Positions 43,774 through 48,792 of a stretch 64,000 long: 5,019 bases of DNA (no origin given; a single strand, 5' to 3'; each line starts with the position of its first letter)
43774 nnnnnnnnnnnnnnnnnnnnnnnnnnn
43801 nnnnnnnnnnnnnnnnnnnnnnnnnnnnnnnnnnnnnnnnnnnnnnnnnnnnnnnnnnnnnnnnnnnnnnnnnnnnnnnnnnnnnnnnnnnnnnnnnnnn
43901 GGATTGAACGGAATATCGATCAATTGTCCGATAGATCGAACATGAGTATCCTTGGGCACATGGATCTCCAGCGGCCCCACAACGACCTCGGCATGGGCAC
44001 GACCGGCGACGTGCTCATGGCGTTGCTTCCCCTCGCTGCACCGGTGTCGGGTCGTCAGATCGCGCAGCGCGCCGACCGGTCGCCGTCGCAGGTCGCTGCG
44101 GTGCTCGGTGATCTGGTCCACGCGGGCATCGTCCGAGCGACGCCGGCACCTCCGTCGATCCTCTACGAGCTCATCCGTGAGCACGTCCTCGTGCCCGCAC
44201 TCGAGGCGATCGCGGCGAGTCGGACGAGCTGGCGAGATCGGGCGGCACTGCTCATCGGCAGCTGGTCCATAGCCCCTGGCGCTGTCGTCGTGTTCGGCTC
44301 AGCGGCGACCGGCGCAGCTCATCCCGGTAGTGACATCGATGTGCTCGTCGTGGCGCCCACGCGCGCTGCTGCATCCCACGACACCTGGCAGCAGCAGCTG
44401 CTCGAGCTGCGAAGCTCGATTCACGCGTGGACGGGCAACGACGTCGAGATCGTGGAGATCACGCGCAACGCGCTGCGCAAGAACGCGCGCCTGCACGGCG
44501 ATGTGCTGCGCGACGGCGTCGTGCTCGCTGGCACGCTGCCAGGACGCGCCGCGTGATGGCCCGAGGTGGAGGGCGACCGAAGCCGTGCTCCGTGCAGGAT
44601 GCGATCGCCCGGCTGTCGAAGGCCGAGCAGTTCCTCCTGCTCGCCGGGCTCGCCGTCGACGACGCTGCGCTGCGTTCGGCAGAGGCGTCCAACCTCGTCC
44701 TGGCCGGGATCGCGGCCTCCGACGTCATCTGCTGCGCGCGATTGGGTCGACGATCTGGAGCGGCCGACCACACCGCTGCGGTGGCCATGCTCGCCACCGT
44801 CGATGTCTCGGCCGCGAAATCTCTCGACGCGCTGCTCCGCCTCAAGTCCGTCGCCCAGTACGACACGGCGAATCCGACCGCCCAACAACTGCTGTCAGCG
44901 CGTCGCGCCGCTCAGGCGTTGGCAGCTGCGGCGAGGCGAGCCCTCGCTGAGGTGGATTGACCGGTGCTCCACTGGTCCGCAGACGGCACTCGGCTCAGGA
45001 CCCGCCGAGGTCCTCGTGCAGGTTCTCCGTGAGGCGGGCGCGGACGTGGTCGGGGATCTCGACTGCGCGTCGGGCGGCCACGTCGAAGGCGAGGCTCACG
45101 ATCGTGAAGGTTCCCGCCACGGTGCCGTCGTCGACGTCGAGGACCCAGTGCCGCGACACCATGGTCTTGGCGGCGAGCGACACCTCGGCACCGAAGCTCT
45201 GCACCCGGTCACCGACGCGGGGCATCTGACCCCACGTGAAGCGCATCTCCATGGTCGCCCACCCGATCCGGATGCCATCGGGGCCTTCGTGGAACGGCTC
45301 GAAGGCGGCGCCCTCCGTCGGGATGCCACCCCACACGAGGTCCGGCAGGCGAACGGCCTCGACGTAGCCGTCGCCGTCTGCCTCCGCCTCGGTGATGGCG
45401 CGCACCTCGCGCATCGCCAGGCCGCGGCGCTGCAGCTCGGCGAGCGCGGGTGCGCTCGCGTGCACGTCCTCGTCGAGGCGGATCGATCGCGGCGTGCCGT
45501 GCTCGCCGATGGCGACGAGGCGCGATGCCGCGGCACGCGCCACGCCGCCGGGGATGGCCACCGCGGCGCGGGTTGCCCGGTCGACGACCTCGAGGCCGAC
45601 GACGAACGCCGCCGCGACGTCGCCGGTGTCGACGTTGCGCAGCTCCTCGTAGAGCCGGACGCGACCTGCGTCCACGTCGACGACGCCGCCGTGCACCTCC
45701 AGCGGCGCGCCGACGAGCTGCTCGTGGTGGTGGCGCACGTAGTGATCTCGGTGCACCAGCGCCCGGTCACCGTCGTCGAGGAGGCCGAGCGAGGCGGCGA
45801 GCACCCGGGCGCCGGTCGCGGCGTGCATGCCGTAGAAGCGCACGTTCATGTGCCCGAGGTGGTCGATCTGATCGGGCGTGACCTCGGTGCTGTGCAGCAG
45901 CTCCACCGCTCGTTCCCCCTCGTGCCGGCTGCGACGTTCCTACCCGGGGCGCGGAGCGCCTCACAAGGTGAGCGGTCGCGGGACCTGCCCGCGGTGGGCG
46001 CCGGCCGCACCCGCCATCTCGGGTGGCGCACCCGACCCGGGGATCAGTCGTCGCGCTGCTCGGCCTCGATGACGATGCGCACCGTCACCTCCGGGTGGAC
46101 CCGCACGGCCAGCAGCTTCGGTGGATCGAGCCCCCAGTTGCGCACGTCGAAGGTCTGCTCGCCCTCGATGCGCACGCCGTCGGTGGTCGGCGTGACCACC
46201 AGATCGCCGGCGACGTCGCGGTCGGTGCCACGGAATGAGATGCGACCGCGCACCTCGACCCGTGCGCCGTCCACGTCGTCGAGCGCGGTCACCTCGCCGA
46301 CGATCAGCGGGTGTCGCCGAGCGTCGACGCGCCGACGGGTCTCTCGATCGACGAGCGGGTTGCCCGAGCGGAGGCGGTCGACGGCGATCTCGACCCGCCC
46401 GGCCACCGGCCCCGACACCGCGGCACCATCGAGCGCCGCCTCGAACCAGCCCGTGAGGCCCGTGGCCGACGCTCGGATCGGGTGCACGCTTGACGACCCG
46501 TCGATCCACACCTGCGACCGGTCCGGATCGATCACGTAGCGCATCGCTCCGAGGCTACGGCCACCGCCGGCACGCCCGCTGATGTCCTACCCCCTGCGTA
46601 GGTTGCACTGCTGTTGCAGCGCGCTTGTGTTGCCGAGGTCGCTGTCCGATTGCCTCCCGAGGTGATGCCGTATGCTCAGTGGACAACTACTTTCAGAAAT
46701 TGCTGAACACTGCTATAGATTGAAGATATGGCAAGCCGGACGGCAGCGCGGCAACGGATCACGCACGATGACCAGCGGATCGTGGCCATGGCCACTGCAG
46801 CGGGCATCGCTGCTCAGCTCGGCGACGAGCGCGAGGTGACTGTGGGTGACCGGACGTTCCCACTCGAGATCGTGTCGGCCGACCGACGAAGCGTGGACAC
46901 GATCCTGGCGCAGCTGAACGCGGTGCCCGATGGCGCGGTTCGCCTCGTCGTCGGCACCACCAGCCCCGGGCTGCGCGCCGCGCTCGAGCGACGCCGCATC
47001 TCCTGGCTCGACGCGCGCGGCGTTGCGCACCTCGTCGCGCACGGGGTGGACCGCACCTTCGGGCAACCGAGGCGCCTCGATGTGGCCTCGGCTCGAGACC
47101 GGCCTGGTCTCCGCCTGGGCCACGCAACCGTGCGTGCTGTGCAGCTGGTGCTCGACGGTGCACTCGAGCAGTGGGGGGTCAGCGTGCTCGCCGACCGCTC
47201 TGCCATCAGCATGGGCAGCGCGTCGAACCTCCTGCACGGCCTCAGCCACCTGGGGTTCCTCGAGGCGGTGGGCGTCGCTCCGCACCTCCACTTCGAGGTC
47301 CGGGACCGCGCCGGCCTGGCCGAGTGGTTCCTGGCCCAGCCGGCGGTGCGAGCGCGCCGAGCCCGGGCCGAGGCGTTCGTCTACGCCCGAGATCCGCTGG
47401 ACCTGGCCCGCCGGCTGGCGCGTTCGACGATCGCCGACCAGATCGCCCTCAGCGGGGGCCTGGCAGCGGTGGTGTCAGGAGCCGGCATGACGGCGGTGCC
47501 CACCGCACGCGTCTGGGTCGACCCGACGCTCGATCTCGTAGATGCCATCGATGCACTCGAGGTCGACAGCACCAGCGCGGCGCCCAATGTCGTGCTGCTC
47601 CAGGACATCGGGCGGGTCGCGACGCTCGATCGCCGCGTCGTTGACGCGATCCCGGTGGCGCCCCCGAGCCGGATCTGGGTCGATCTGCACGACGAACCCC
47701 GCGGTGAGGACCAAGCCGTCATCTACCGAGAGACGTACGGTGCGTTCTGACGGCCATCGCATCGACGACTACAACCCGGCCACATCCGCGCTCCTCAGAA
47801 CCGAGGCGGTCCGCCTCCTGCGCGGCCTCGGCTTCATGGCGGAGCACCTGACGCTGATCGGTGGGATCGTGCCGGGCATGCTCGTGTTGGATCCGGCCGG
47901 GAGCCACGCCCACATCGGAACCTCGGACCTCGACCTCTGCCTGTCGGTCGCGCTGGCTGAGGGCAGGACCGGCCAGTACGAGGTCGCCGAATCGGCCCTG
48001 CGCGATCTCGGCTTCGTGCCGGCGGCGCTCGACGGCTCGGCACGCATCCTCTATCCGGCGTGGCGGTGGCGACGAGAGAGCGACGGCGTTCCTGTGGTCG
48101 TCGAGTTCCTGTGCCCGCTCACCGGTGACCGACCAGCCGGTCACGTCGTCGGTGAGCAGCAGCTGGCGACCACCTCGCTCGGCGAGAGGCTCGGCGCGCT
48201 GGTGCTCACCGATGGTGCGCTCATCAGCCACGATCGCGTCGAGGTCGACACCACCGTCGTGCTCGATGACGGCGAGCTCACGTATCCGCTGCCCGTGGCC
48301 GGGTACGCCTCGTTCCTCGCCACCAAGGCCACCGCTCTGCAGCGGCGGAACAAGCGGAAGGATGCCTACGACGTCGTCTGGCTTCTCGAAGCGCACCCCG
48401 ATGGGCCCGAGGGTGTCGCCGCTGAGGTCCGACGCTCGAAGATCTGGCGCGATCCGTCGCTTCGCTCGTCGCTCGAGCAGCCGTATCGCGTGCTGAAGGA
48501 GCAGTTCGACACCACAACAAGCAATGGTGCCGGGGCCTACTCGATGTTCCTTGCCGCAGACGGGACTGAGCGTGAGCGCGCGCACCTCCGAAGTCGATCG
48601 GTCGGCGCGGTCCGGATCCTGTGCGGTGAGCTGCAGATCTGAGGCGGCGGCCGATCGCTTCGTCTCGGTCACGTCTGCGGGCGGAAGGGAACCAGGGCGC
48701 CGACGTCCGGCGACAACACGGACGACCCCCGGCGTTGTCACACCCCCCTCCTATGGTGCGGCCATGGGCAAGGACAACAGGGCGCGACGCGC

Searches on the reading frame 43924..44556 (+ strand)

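Call 44: search_protein_families(library=pfam, proteins=[window:43924-44556:+], max_evalue=0.001)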
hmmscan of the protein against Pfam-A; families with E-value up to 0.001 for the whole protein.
window:43924-44556:+ (210 aa): 3 families
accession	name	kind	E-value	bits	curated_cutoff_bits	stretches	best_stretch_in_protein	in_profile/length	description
PF01909.29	NTP_transf_2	-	4.2e-09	37.1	21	1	119-159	15-64/93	Nucleotidyltransferase domain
PF18765.7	Polbeta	-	1.4e-08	35.3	26.9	1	119-194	14-86/93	Polymerase beta, Nucleotidyltransferase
PF22600.2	MTPAP-like_central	-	0.00048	20.7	27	1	121-174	42-93/139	Poly(A) RNA polymerase, mitochondrial-like, central palm domain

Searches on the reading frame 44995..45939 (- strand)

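Call 16: search_protein_families(library=pfam, proteins=[window:44995-45939:-], max_evalue=0.001)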
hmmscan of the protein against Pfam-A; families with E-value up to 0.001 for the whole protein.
window:44995-45939:- (314 aa): 1 family
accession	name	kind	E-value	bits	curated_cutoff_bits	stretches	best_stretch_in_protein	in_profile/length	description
PF13279.12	4HBT_2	-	6.8e-17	62.5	25.5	1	20-135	1-120/122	Thioesterase-like superfamily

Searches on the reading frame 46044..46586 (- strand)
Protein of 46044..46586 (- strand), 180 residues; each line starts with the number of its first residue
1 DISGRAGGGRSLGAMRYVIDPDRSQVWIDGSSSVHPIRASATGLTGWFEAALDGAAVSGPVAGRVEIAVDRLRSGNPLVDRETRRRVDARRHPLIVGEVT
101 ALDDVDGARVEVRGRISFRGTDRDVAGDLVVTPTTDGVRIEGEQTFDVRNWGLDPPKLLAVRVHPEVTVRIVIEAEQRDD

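Call 16: search_protein_families(library=pfam, proteins=[window:46044-46586:-], max_evalue=0.001)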
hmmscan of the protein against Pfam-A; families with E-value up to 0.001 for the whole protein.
window:46044-46586:- (180 aa): 1 family
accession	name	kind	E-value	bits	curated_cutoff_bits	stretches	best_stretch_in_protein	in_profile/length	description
PF04264.18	YceI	-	7.6e-11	43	23.7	1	17-175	1-150/150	YceI-like domain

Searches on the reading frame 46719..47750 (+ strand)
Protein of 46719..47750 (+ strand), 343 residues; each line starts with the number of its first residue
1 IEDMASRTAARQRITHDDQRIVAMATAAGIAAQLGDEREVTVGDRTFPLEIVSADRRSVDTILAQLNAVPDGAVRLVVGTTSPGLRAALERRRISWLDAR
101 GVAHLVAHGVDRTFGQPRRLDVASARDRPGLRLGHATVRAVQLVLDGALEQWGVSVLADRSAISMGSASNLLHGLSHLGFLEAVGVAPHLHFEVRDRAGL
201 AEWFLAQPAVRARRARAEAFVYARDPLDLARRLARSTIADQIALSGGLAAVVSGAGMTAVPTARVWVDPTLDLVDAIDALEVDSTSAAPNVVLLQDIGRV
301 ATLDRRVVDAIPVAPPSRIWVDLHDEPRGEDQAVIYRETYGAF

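Call 16: search_protein_families(library=pfam, proteins=[window:46719-47750:+], max_evalue=0.001)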
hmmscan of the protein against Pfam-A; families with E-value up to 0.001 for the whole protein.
window:46719-47750:+ (343 aa): 1 family
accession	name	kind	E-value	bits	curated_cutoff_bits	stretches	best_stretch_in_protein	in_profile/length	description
PF09339.16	HTH_IclR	-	0.00036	20.7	22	0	150-183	17-50/52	IclR helix-turn-helix domain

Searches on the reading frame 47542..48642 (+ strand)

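Call 16: search_protein_families(library=pfam, proteins=[window:47542-48642:+], max_evalue=0.001)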
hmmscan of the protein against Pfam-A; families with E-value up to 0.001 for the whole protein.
window:47542-48642:+ (366 aa): 1 family
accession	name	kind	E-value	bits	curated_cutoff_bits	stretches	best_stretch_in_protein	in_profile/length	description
PF08843.17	AbiEii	-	8.3e-07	29.6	22.5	1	235-299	118-188/238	Nucleotidyl transferase AbiEii toxin, Type IV TA system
